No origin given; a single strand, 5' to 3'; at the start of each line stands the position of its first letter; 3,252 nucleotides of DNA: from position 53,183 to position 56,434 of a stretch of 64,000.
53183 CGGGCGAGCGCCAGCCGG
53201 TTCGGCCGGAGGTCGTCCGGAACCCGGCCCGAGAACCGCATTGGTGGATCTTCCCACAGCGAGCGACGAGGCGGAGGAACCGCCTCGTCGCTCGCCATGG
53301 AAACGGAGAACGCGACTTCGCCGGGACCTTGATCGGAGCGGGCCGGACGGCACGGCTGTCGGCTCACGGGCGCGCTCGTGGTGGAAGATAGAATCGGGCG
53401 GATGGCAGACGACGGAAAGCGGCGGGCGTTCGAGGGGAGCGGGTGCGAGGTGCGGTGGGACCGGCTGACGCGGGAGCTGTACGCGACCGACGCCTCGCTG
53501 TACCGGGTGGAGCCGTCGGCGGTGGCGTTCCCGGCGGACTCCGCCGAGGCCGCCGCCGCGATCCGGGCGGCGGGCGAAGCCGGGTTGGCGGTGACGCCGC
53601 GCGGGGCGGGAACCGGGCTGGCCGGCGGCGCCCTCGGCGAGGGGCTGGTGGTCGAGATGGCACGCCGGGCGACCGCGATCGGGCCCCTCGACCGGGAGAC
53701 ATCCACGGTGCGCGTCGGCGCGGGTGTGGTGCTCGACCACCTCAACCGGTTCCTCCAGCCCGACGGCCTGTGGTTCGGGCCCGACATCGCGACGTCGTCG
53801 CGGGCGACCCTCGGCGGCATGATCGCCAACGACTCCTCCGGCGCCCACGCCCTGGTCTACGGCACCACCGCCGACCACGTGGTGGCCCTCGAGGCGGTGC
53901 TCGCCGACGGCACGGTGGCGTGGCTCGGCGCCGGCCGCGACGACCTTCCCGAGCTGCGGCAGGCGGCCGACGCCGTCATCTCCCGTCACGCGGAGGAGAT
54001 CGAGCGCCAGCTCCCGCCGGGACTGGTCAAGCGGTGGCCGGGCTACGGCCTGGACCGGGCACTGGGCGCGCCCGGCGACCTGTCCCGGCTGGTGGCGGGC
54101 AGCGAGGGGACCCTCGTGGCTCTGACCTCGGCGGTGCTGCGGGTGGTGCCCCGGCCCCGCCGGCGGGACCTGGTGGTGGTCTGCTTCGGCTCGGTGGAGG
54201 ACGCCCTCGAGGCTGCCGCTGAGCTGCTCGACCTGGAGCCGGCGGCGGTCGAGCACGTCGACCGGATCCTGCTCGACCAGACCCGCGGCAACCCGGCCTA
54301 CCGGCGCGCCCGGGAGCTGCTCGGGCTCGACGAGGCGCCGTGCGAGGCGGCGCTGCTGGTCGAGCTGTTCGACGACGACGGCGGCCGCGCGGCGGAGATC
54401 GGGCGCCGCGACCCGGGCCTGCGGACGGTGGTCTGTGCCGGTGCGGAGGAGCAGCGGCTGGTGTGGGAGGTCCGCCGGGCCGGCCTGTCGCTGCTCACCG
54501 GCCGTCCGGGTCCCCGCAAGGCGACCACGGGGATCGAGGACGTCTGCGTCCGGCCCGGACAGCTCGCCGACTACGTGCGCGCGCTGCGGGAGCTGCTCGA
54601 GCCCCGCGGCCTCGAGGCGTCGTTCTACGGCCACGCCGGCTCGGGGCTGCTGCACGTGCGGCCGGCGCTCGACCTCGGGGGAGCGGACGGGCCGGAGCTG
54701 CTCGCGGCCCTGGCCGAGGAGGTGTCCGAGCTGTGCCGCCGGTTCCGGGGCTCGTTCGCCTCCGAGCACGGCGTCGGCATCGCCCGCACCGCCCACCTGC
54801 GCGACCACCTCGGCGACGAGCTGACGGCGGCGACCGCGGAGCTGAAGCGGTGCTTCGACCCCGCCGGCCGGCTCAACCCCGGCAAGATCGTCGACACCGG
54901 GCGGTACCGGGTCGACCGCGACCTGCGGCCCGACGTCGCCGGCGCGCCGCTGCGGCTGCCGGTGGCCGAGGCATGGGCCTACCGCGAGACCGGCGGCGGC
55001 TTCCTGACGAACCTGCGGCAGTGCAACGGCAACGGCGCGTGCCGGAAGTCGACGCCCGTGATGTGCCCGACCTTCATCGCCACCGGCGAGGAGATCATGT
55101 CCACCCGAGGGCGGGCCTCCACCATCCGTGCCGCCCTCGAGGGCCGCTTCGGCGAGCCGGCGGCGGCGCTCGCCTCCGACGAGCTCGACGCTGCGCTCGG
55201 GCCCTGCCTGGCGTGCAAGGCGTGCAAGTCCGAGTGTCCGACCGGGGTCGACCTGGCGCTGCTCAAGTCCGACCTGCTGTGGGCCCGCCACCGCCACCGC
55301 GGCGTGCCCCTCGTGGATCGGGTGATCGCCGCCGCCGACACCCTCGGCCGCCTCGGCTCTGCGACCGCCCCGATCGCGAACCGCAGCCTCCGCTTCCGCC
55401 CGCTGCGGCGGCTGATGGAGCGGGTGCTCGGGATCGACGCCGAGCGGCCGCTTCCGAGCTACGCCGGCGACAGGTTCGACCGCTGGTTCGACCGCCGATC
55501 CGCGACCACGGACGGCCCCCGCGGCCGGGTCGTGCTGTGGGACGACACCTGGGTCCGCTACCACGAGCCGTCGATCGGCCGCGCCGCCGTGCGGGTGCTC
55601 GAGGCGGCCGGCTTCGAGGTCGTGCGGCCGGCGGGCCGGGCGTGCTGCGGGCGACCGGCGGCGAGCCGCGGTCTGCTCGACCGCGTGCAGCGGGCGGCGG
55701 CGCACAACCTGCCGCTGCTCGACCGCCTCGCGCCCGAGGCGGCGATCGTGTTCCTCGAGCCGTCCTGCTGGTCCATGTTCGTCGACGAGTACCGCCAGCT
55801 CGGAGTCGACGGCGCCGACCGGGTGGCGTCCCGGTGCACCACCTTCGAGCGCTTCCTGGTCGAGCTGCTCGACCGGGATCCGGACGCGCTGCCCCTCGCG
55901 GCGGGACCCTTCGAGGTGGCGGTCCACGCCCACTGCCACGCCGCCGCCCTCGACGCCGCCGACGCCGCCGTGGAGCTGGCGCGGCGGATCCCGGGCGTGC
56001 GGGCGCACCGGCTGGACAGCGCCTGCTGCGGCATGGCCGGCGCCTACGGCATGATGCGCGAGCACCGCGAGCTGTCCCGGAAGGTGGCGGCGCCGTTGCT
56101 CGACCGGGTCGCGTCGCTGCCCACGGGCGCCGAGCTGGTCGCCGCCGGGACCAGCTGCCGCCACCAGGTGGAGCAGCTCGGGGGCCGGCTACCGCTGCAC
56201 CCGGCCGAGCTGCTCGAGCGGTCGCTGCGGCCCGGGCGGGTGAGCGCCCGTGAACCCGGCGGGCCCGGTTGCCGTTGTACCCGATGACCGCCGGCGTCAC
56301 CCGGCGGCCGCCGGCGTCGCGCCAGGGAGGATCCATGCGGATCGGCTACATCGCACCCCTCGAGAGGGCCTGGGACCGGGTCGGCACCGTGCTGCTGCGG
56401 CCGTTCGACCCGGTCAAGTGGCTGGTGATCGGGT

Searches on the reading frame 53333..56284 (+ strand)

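Call 81: search_protein_families(library=pfam, proteins=[window:53333-56284:+], max_evalue=0.0001)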
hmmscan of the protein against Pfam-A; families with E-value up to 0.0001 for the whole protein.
window:53333-56284:+ (984 aa): 5 families
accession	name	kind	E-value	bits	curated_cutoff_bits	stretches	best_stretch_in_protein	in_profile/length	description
PF02913.24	FAD-oxidase_C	-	7.3e-42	144.2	21.2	1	275-519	2-248/248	FAD linked oxidases, C-terminal domain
PF01565.28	FAD_binding_4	-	2.5e-35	121.6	26.4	1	61-198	1-138/139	FAD binding domain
PF02754.22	CCG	-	6.8e-11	42.6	20.6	1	741-816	10-84/85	Cysteine-rich domain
PF13183.11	Fer4_8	-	9.2e-08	33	27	1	561-639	2-68/68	4Fe-4S dicluster domain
PF13534.11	Fer4_17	-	3.5e-05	24.7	22.2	1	563-640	1-61/61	4Fe-4S dicluster domain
